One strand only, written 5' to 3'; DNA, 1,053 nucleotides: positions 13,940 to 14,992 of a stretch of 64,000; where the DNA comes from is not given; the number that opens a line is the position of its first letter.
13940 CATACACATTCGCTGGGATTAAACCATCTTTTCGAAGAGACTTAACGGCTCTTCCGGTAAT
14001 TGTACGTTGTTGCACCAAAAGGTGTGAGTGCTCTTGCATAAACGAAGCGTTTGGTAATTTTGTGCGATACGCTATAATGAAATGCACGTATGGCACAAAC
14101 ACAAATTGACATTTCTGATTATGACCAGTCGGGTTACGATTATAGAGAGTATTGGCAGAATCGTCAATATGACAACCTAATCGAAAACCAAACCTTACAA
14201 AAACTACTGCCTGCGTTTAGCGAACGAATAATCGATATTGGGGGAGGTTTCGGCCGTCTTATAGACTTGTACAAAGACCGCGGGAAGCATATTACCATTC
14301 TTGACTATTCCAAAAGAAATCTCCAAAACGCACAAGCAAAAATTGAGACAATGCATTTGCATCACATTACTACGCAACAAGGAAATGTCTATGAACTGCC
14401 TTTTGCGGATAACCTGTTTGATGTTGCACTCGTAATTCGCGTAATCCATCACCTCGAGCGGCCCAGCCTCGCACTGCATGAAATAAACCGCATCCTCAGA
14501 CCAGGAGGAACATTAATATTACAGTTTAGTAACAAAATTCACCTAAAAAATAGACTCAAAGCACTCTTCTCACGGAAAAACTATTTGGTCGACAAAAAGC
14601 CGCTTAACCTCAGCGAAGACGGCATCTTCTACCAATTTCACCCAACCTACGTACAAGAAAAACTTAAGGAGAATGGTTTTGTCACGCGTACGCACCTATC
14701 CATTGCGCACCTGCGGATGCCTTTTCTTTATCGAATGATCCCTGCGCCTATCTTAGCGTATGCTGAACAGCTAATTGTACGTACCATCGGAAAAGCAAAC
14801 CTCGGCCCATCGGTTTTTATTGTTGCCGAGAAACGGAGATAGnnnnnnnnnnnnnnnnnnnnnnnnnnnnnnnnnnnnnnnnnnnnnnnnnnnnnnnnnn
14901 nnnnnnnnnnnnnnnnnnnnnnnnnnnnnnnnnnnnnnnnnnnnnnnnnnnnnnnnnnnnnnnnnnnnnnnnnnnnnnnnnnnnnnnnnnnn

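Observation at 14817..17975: Fusion of a cytoplasmic NAD-dependent sugar epimerase/dehydratase to a transmembrane extracytoplasmic DUF4012-like domain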

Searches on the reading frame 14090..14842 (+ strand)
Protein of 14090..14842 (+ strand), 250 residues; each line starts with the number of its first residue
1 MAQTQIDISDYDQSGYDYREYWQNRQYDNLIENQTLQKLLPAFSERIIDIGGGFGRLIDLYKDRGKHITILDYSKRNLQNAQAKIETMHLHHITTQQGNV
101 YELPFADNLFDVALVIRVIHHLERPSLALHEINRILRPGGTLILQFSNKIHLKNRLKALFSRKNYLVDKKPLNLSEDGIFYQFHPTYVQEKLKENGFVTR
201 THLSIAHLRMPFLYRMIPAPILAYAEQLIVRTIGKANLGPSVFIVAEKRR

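Call 5: search_protein_families(library=pfam, proteins=[window:14090-14842:+], max_evalue=0.01)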
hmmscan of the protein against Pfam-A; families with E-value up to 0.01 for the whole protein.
window:14090-14842:+ (250 aa): 12 families
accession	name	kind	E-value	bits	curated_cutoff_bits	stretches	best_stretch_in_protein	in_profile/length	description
PF08241.18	Methyltransf_11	-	6.3e-23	81.7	21.2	1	49-144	2-95/95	Methyltransferase domain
PF13649.12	Methyltransf_25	-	4.9e-18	66.1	27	1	47-140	1-97/97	Methyltransferase domain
PF13847.12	Methyltransf_31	-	5.9e-15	55.6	27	1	45-153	5-119/145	Methyltransferase domain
PF08242.18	Methyltransf_12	-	7.7e-15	55.9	30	1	48-142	1-98/98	Methyltransferase domain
PF13489.12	Methyltransf_23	-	1.6e-13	51.1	27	1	34-155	11-124/164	Methyltransferase domain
PF01209.24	Ubie_methyltran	-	9.2e-11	42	20.1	1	44-150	48-158/233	ubiE/COQ5 methyltransferase family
PF05175.20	MTS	-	7.6e-07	29.4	23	1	37-167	25-161/170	Methyltransferase small domain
PF07021.18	MetW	-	1.4e-06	28.5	21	1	35-164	6-127/193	Methionine biosynthesis protein MetW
PF00891.24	Methyltransf_2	-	0.0003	20.7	22.3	1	44-144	63-164/210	O-methyltransferase domain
PF12147.14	Methyltransf_20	-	0.001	18.8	21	1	30-102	120-197/309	Putative methyltransferase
PF02353.26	CMAS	-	0.0034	17.2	27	1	35-155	54-175/273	Mycolic acid cyclopropane synthetase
PF03141.22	Methyltransf_29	-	0.0041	16.2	23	1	101-145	173-218/506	Putative S-adenosyl-L-methionine-dependent methyltransferase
